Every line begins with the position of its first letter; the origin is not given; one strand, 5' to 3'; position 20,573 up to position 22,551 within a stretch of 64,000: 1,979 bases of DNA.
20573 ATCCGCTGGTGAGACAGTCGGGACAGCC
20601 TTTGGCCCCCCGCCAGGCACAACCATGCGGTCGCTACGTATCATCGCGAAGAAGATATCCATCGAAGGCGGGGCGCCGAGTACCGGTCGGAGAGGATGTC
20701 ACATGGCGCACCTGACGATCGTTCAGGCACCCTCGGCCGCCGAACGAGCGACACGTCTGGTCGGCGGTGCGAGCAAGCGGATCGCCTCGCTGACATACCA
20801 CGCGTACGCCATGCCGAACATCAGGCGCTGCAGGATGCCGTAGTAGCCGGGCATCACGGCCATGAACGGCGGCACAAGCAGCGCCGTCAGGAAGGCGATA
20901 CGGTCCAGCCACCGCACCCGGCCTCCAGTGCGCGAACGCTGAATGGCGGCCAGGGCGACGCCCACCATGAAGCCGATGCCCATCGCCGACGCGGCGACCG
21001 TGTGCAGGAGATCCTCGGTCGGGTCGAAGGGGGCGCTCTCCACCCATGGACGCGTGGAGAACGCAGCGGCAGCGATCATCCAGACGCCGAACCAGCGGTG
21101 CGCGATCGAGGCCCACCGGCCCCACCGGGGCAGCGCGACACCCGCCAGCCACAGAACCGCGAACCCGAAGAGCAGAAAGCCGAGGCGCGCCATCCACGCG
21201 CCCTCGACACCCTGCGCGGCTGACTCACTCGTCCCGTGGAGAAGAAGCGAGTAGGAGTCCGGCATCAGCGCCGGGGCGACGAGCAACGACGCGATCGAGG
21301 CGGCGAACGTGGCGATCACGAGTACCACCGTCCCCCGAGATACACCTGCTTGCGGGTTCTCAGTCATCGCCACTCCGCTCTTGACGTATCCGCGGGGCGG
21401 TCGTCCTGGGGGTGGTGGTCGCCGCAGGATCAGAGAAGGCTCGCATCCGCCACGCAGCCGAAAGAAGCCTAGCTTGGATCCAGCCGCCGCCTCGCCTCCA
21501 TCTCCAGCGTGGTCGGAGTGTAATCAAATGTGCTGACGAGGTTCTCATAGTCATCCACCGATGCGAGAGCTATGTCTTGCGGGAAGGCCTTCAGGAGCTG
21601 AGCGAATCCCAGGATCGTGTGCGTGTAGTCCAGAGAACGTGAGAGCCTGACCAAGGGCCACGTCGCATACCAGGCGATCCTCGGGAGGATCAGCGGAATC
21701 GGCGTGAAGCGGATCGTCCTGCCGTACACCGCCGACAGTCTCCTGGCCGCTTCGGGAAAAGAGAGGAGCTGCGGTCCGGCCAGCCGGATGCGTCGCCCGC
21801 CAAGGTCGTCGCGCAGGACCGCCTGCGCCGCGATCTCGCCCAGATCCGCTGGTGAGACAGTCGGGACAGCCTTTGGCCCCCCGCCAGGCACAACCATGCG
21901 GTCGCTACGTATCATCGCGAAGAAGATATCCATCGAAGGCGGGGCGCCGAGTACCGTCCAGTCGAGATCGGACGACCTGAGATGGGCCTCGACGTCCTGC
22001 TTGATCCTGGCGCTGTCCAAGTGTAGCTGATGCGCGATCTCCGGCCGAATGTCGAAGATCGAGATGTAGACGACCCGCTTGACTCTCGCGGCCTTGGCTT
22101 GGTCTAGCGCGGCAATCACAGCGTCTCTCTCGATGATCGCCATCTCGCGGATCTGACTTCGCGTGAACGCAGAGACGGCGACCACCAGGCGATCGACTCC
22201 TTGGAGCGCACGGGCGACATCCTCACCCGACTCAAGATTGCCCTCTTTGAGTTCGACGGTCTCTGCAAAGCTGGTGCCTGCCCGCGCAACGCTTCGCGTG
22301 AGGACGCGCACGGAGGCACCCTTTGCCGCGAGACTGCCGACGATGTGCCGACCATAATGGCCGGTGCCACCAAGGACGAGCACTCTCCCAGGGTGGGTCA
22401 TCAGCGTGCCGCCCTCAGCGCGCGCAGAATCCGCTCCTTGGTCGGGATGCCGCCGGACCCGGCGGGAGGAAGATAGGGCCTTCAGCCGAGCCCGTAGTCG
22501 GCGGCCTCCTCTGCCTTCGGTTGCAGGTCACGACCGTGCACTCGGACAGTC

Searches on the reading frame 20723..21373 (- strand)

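Call 30: search_protein_families(library=pfam, proteins=[window:20723-21373:-], max_evalue=0.001)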
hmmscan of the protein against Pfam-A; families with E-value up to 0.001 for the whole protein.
window:20723-21373:- (216 aa): 1 family
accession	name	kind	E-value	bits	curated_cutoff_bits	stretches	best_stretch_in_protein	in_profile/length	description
PF06197.19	DUF998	-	1.8e-16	60.7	30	1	23-194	5-179/184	Protein of unknown function (DUF998)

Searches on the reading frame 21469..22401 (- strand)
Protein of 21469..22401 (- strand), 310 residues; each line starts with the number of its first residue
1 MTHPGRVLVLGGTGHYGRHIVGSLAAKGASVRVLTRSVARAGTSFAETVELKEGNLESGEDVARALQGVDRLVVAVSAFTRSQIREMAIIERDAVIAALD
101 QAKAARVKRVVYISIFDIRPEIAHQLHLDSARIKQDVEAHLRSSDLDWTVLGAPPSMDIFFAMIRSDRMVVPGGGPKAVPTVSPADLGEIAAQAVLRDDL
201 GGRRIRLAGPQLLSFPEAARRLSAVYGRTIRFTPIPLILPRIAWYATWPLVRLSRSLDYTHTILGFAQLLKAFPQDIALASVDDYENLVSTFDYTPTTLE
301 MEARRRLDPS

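Call 30: search_protein_families(library=pfam, proteins=[window:21469-22401:-], max_evalue=0.001)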
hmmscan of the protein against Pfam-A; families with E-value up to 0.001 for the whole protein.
window:21469-22401:- (310 aa): 5 families
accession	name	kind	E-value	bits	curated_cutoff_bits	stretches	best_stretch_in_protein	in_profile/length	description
PF13460.12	NAD_binding_10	-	2.6e-22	80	27.2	1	11-195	1-181/184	NAD(P)H-binding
PF05368.20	NmrA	-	3.9e-19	69.8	27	1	6-236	4-244/298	NmrA-like family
PF01370.27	Epimerase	-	2.2e-08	34.2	20.9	1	7-114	1-114/240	NAD dependent epimerase/dehydratase family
PF01073.25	3Beta_HSD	-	4.8e-05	23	22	1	8-118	1-119/280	3-beta hydroxysteroid dehydrogenase/isomerase family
PF01488.26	Shikimate_DH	-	0.00063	20.3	24.3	0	6-120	14-119/138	Shikimate / quinate 5-dehydrogenase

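Call 82: find_encoding_contigs(protein=window:21469-22401:-, flank=10000, max_places=4)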
Protein window:21469-22401:- (310 aa): no gene with exactly this product is on record in the collection.
